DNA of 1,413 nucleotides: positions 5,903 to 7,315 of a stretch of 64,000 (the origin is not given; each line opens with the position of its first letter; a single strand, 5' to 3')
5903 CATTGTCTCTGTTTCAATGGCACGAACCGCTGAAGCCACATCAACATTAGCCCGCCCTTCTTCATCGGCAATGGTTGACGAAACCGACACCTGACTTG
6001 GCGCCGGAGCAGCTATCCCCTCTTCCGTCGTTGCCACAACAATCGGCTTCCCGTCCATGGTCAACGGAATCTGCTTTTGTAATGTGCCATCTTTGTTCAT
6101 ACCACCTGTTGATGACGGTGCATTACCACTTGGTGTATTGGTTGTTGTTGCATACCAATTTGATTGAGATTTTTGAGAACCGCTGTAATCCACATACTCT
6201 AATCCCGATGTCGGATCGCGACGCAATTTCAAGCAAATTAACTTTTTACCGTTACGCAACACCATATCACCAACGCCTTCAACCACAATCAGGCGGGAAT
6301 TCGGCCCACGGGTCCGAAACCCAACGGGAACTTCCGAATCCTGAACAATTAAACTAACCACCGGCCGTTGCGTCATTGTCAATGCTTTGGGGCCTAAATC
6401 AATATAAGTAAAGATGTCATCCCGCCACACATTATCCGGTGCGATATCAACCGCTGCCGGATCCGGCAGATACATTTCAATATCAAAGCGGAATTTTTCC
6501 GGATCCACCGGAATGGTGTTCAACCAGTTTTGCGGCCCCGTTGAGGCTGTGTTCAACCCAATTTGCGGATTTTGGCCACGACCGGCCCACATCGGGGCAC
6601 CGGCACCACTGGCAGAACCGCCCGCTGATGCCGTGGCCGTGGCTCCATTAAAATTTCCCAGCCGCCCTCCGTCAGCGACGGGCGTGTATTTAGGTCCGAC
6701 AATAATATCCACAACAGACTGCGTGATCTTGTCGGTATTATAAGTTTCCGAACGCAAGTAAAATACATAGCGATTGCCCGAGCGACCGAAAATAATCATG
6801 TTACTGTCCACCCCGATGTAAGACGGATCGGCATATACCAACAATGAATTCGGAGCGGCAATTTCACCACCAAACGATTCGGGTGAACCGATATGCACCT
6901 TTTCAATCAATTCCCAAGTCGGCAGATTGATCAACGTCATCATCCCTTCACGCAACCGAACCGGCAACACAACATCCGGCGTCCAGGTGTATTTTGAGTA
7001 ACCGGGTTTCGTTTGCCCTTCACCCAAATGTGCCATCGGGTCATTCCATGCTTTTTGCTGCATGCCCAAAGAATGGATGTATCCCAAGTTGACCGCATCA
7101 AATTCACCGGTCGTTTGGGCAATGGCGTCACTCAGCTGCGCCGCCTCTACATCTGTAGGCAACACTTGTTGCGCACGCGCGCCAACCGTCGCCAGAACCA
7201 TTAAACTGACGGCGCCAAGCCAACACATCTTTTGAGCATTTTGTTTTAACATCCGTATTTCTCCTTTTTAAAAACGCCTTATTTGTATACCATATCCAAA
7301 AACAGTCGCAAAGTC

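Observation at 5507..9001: T4SS core block with duplicated VirB8-like genes flanking a 63-aa lipoprotein, then an expanded VirB9-like gene - rvh-like organisation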

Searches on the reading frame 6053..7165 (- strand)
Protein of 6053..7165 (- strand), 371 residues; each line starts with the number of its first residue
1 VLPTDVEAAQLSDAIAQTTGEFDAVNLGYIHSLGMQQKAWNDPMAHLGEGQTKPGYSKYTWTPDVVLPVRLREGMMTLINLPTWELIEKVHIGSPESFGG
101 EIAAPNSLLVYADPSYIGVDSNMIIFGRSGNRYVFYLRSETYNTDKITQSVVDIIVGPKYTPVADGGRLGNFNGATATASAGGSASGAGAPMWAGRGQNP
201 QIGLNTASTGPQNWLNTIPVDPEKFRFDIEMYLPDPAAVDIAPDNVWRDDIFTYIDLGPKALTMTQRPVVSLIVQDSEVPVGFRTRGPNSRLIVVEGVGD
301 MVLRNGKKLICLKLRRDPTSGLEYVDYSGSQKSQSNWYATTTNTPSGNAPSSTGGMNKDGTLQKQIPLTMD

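Call 35: search_dna_similar(query=window:6053-7165:-, collection=plasmids, mode=protein, max_rows=25)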
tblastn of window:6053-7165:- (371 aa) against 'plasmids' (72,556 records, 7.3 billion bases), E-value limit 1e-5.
Records with a match: 16; places in all: 16; records where one place covers at least 80% of the query: 11.
Best place of each record, by identity: <60% 16.
By first word of the organism name: Roseibium 6; Candidatus 3; Thalassospira 2; Sphingosinicella 1; Erythrobacter 1; Microvirga 1; Azospirillum 1; Magnetospirillum 1.
By predicted mobility (MOB-suite, as given by PLSDB): non-mobilizable 12; mobilizable 3; conjugative 1.
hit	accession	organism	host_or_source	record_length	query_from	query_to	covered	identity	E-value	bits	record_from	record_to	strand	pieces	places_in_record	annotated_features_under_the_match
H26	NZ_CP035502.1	Sphingosinicella sp. BN140058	Cell culture,soil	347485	16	313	80%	39.3%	8e-54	198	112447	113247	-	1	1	TrbG/VirB9 family P-type conjugative transfer protein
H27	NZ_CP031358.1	Erythrobacter aureus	marine sediment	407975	10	316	83%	36.8%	2e-54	199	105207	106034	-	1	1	TrbG/VirB9 family P-type conjugative transfer protein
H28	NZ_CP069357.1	Microvirga sp. VF16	Vachellia farnesiana,Cell culture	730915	33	316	77%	35.0%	2e-45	174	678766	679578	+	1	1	TrbG/VirB9 family P-type conjugative transfer protein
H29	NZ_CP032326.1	Azospirillum argentinense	soil sample,Agricultural field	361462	14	320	83%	30.5%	1e-24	113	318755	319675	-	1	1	TrbG/VirB9 family P-type conjugative transfer protein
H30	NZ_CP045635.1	Roseibium aggregatum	-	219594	1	313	84%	27.6%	8e-14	81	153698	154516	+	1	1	TrbG/VirB9 family P-type conjugative transfer protein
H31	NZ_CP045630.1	Roseibium aggregatum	-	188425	14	315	81%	28.1%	7e-14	81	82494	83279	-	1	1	TrbG/VirB9 family P-type conjugative transfer protein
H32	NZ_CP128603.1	Roseibium aggregatum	cell culture,marine biofilms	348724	14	315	81%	28.0%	2e-13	79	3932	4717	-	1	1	TrbG/VirB9 family P-type conjugative transfer protein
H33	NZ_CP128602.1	Roseibium aggregatum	cell culture,marine biofilms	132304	14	313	81%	28.0%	7e-13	77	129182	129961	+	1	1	TrbG/VirB9 family P-type conjugative transfer protein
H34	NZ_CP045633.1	Roseibium aggregatum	-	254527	14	315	81%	27.5%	6e-13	78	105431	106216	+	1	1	TrbG/VirB9 family P-type conjugative transfer protein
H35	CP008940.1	Candidatus Paracaedimonas acanthamoebae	Acanthamoeba polyphaga HN-3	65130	13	312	81%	27.7%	3e-22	105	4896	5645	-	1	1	hypothetical protein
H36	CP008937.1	Candidatus Paracaedimonas acanthamoebae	Acanthamoeba polyphaga HN-3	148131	13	312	81%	27.7%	3e-22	105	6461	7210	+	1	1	hypothetical protein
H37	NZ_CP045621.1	Roseibium aggregatum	-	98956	14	313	81%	27.5%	4e-12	75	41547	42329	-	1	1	TrbG/VirB9 family P-type conjugative transfer protein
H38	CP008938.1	Candidatus Paracaedimonas acanthamoebae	Acanthamoeba polyphaga HN-3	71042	33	312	75%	28.1%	4e-23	108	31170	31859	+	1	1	hypothetical protein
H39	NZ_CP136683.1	Thalassospira lucentensis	Macrocystis pyrifera gametophyte,Whole ...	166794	51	312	71%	28.0%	3e-19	97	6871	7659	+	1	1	TrbG/VirB9 family P-type conjugative transfer protein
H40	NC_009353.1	Magnetospirillum gryphiswaldense MSR-1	from the mud of the eutrophic river Ryck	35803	34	313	75%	25.5%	4e-12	75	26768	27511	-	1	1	TrbG/VirB9 family P-type conjugative transfer protein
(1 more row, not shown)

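Call 36: get_annotated_region(hit=H26, flank=14000)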
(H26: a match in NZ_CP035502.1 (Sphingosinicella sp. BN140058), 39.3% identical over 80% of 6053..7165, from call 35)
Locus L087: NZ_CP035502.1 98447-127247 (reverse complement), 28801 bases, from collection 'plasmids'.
description: Sphingosinicella sp. BN140058 plasmid p1, complete sequence
organism: Sphingosinicella sp. BN140058 (NCBI taxid 1892855)
taxonomy: Bacteria; Pseudomonadota; Alphaproteobacteria; Sphingomonadales; Sphingosinicellaceae; Sphingosinicella; Sphingosinicella sp. BN140058
host: -; source: Cell culture,soil; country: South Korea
typing (MOB-suite, as given by PLSDB): mobilizable; relaxase MOBQ
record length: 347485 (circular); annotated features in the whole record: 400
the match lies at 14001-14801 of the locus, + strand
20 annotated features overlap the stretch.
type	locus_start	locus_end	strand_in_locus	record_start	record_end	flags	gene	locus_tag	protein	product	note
CDS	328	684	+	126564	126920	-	-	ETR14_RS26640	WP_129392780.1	hypothetical protein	-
CDS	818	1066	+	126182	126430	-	-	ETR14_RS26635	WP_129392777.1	hypothetical protein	-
CDS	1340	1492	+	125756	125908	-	arfA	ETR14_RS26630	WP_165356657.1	alternative ribosome rescue factor ArfA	GO:0072344 - rescue of stalled ribosome [Evidence IEA]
CDS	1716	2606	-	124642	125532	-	-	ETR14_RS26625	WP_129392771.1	hypothetical protein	-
CDS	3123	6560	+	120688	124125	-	-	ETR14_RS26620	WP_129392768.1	MobA/MobL family protein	-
CDS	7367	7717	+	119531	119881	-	-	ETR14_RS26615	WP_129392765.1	hypothetical protein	-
CDS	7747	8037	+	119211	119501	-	-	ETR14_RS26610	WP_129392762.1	hypothetical protein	-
CDS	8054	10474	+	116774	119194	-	-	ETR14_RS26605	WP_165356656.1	hypothetical protein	-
CDS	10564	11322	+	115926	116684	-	-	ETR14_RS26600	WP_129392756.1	hypothetical protein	-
CDS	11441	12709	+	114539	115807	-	-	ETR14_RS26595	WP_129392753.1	hypothetical protein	-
CDS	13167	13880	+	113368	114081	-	-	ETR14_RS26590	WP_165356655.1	type IV secretion system protein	-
CDS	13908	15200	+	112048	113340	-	-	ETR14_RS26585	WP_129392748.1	TrbG/VirB9 family P-type conjugative transfer protein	-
CDS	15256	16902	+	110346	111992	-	-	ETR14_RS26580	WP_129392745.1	TrbI/VirB10 family protein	-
CDS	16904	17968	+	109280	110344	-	-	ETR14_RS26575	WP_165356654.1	ATPase, T2SS/T4P/T4SS family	-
CDS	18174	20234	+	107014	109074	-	-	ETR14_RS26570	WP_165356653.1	type IV secretory system conjugative DNA transfer family protein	-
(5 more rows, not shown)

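Call 37: get_annotated_region(hit=H28, flank=14000)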
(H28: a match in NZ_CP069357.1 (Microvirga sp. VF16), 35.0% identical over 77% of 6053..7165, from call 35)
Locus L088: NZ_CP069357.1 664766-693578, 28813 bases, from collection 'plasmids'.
description: Microvirga sp. VF16 plasmid pMVF16-3, complete sequence
organism: Microvirga sp. VF16 (NCBI taxid 2807101)
taxonomy: Bacteria; Pseudomonadota; Alphaproteobacteria; Hyphomicrobiales; Methylobacteriaceae; Microvirga; Microvirga sp. VF16
host: -; source: Vachellia farnesiana,Cell culture; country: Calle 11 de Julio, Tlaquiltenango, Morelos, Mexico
typing (MOB-suite, as given by PLSDB): non-mobilizable
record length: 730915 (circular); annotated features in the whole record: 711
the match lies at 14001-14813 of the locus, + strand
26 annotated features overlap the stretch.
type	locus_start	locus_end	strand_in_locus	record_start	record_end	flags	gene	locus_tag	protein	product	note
CDS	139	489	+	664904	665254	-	-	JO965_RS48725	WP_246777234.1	cell wall hydrolase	-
CDS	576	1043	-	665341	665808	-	-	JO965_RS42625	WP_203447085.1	hypothetical protein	-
CDS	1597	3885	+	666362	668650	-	-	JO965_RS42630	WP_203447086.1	MobA/MobL family protein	-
CDS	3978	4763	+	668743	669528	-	-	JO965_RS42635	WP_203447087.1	hypothetical protein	-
CDS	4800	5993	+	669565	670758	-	-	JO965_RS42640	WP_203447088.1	DnaB-like helicase C-terminal domain-containing protein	GO:0006260 - DNA replication [Evidence IEA]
CDS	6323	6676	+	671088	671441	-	-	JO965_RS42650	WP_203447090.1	TrbC/VirB2 family protein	-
CDS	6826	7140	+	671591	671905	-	-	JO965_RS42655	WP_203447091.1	VirB3 family type IV secretion system protein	-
CDS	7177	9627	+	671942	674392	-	-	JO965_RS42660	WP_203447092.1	hypothetical protein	-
CDS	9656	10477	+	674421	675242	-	-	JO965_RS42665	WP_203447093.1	hypothetical protein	-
CDS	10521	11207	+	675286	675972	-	-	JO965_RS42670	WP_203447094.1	hypothetical protein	-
CDS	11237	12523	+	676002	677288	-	-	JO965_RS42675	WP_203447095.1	hypothetical protein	-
CDS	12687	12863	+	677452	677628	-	-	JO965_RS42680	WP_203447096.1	hypothetical protein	-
CDS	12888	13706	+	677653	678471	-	-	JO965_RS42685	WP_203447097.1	VirB8/TrbF family protein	-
CDS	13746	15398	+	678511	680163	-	-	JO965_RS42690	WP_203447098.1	TrbG/VirB9 family P-type conjugative transfer protein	-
CDS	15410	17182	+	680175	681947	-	-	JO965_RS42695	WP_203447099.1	TrbI/VirB10 family protein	-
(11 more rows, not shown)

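Call 46: get_annotated_region(hit=H27, flank=12000)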
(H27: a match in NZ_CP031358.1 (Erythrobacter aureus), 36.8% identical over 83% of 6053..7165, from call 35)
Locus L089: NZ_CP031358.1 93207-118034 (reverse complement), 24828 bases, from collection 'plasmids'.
description: Erythrobacter aureus strain YH-07 plasmid unnamed, complete sequence
organism: Erythrobacter aureus (NCBI taxid 2182384)
taxonomy: Bacteria; Pseudomonadota; Alphaproteobacteria; Sphingomonadales; Erythrobacteraceae; Erythrobacter; Erythrobacter aureus
host: -; source: marine sediment; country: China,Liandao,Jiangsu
typing (MOB-suite, as given by PLSDB): non-mobilizable
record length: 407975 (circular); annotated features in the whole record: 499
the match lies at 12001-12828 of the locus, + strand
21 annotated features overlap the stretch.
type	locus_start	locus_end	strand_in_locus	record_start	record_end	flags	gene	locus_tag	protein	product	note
CDS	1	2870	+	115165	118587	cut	-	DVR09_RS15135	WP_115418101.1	MobA/MobL family protein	-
CDS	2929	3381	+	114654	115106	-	-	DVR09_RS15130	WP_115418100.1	hypothetical protein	-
CDS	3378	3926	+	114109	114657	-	-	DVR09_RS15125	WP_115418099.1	hypothetical protein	-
CDS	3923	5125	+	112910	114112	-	-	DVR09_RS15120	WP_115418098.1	DnaB-like helicase C-terminal domain-containing protein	GO:0006260 - DNA replication [Evidence IEA]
CDS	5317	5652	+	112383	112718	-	-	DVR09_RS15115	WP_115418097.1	TrbC/VirB2 family protein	-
CDS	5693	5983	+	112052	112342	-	-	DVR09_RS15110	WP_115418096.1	hypothetical protein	-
CDS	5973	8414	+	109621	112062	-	-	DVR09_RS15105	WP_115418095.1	VirB4 family type IV secretion system protein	-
CDS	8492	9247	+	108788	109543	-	-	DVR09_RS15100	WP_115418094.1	type IV secretion system protein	-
CDS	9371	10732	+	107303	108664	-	-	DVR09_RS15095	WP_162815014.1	hypothetical protein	-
CDS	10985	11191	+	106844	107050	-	-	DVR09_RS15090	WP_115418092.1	hypothetical protein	-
CDS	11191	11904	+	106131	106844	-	-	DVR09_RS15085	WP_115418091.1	VirB8/TrbF family protein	-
CDS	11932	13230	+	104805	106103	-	-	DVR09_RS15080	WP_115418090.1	TrbG/VirB9 family P-type conjugative transfer protein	-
CDS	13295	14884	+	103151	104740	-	-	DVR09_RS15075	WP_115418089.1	TrbI/VirB10 family protein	-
CDS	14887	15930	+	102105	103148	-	-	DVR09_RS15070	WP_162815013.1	ATPase, T2SS/T4P/T4SS family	-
CDS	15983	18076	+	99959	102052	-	-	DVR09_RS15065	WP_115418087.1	type IV secretory system conjugative DNA transfer family protein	-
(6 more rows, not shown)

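Call 47: get_annotated_region(hit=H36, flank=12000)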
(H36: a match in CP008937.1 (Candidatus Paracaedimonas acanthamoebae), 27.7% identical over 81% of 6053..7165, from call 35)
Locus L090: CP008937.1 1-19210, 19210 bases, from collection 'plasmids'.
description: Candidatus Caedibacter acanthamoebae plasmid Plasmid_00001, complete sequence
organism: Candidatus Paracaedimonas acanthamoebae (NCBI taxid 244581)
taxonomy: Bacteria; Pseudomonadota; Alphaproteobacteria; Holosporales; Caedimonadaceae; Candidatus Paracaedimonas; Candidatus Paracaedimonas acanthamoebae
host: -; source: Acanthamoeba polyphaga HN-3; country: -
typing (MOB-suite, as given by PLSDB): non-mobilizable; replicon rep_cluster_223
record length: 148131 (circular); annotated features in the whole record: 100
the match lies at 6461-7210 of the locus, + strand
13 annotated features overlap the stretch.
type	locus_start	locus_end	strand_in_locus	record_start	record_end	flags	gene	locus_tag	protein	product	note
CDS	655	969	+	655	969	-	-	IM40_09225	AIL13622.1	hypothetical protein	-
CDS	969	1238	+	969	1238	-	-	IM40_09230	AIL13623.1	hypothetical protein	-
CDS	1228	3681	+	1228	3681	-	-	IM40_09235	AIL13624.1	hypothetical protein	-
CDS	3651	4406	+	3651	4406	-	-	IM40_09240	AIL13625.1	hypothetical protein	-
CDS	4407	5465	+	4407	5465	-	-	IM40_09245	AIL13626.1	hypothetical protein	-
CDS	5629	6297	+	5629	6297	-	-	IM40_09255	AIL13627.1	hypothetical protein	-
CDS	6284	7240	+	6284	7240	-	-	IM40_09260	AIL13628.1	hypothetical protein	-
CDS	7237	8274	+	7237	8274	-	-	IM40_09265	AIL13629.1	hypothetical protein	-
CDS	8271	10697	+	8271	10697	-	-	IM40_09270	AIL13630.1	hypothetical protein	-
CDS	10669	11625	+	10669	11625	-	-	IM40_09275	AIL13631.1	hypothetical protein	-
CDS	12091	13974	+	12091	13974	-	-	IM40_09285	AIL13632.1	hypothetical protein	-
CDS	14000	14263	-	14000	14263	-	-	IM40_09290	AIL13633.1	hypothetical protein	-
CDS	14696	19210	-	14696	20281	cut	-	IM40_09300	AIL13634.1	hypothetical protein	-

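Call 48: get_annotated_region(hit=H29, flank=12000)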
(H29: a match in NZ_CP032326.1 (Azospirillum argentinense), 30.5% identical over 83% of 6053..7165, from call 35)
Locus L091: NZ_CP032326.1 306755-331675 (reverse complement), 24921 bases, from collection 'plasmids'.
description: Azospirillum argentinense strain MTCC4035 plasmid p5, complete sequence
organism: Azospirillum argentinense (NCBI taxid 2970906)
taxonomy: Bacteria; Pseudomonadota; Alphaproteobacteria; Rhodospirillales; Azospirillaceae; Azospirillum; Azospirillum argentinense
host: -; source: soil sample,Agricultural field; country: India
typing (MOB-suite, as given by PLSDB): conjugative; relaxase MOBP,MOBQ; mating-pair formation MPF_T
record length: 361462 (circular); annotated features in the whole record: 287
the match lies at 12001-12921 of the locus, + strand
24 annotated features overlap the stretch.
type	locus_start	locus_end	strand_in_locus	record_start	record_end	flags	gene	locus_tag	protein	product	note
CDS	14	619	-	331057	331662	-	-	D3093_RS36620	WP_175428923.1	hypothetical protein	-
CDS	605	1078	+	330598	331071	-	-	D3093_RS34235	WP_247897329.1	OmpA family protein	-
CDS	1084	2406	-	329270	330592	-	-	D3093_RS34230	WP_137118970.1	type IV secretion system protein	GO:0030255 - protein secretion by the type IV secretion system [Evidence IEA]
CDS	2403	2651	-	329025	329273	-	-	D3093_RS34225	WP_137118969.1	hypothetical protein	-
CDS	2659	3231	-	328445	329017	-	-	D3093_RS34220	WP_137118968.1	hypothetical protein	-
CDS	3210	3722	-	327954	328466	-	-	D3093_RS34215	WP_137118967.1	hypothetical protein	-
CDS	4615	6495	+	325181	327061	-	-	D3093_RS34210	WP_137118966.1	MobA/MobL family protein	-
CDS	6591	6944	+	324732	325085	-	-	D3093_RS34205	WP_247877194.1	hypothetical protein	-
CDS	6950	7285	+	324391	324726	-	-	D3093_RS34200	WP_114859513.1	hypothetical protein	-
CDS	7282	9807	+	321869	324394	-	-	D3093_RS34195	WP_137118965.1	hypothetical protein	-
CDS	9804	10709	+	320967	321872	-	-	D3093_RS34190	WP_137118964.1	hypothetical protein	-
CDS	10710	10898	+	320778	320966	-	-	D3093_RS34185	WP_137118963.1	hypothetical protein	-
CDS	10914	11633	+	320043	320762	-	-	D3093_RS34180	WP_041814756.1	VirB8/TrbF family protein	-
CDS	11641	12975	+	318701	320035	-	-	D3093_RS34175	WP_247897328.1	TrbG/VirB9 family P-type conjugative transfer protein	-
CDS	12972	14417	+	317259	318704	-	-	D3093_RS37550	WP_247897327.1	TrbI/VirB10 family protein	-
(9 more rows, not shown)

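Call 50: get_annotated_region(hit=H30, flank=9000)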
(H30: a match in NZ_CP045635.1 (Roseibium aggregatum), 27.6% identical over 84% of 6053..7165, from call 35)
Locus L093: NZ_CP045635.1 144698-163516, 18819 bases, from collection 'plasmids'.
description: Roseibium aggregatum strain ZYF612 plasmid unnamed4, complete sequence
organism: Roseibium aggregatum (NCBI taxid 187304)
taxonomy: Bacteria; Pseudomonadota; Alphaproteobacteria; Hyphomicrobiales; Stappiaceae; Roseibium; Roseibium aggregatum
host: -; source: -; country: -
typing (MOB-suite, as given by PLSDB): non-mobilizable
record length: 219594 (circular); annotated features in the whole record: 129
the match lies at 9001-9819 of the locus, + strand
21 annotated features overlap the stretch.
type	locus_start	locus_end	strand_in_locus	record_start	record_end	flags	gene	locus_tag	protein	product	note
CDS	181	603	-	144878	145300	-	-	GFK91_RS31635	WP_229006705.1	helix-turn-helix transcriptional regulator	-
CDS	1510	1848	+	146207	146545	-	-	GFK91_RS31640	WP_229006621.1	hypothetical protein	-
CDS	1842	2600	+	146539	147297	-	-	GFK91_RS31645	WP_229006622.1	conjugal transfer protein TraL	-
CDS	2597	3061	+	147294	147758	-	-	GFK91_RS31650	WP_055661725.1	hypothetical protein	-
CDS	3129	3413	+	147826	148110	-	-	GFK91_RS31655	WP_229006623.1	TrbC/VirB2 family protein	-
CDS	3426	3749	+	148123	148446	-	-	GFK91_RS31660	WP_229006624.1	hypothetical protein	-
CDS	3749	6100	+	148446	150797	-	-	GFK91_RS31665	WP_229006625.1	type IV secretion system protein B4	-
CDS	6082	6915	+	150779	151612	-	-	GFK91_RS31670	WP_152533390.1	hypothetical protein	-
CDS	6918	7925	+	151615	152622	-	-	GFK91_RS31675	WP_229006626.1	type IV secretion system protein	GO:0030255 - protein secretion by the type IV secretion system [Evidence IEA]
CDS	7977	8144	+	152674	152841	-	-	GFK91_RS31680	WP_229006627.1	hypothetical protein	-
CDS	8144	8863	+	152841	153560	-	-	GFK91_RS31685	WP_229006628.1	VirB8/TrbF family protein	-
CDS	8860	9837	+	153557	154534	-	-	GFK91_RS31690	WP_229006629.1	TrbG/VirB9 family P-type conjugative transfer protein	-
CDS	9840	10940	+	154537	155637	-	-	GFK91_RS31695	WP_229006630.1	TrbI/VirB10 family protein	-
CDS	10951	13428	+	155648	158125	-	-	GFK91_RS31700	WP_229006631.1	hypothetical protein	-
CDS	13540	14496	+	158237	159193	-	-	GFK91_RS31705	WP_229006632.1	ATPase, T2SS/T4P/T4SS family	-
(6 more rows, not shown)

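Call 51: get_annotated_region(hit=H39, flank=9000)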
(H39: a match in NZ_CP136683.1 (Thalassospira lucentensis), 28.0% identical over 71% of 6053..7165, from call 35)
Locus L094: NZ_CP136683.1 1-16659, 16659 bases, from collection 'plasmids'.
description: Thalassospira lucentensis strain LC.270.F.C4 plasmid unnamed1, complete sequence
organism: Thalassospira lucentensis (NCBI taxid 168935)
taxonomy: Bacteria; Pseudomonadota; Alphaproteobacteria; Rhodospirillales; Thalassospiraceae; Thalassospira; Thalassospira lucentensis
host: -; source: Macrocystis pyrifera gametophyte,Whole organism,Laboratory; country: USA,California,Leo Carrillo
typing (MOB-suite, as given by PLSDB): non-mobilizable
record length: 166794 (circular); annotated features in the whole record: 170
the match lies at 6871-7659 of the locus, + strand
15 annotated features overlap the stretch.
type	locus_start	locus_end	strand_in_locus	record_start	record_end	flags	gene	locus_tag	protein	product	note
CDS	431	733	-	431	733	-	-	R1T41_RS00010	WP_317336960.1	hypothetical protein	-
CDS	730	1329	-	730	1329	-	-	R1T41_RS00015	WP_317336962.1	hypothetical protein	-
CDS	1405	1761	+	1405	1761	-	-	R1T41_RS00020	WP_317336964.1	TrbC/VirB2 family protein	-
CDS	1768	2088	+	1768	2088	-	-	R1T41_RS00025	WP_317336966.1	hypothetical protein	-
CDS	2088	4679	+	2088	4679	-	-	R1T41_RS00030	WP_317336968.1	DUF87 domain-containing protein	-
CDS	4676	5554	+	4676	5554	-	-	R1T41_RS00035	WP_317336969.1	hypothetical protein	-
CDS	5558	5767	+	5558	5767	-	-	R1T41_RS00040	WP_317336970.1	hypothetical protein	-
CDS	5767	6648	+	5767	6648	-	-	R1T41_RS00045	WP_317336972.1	hypothetical protein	-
CDS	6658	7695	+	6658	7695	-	-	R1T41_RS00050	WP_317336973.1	TrbG/VirB9 family P-type conjugative transfer protein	-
CDS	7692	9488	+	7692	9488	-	-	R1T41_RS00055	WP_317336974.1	TrbI/VirB10 family protein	-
CDS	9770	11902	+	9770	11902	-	-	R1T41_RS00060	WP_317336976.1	hypothetical protein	-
CDS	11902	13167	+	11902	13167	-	-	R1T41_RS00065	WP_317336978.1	ATPase, T2SS/T4P/T4SS family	-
CDS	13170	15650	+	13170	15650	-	-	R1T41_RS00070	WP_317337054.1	type IV secretory system conjugative DNA transfer family protein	-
CDS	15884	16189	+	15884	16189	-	-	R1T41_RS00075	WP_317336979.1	hypothetical protein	-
CDS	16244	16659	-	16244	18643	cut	-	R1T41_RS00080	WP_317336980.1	hypothetical protein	-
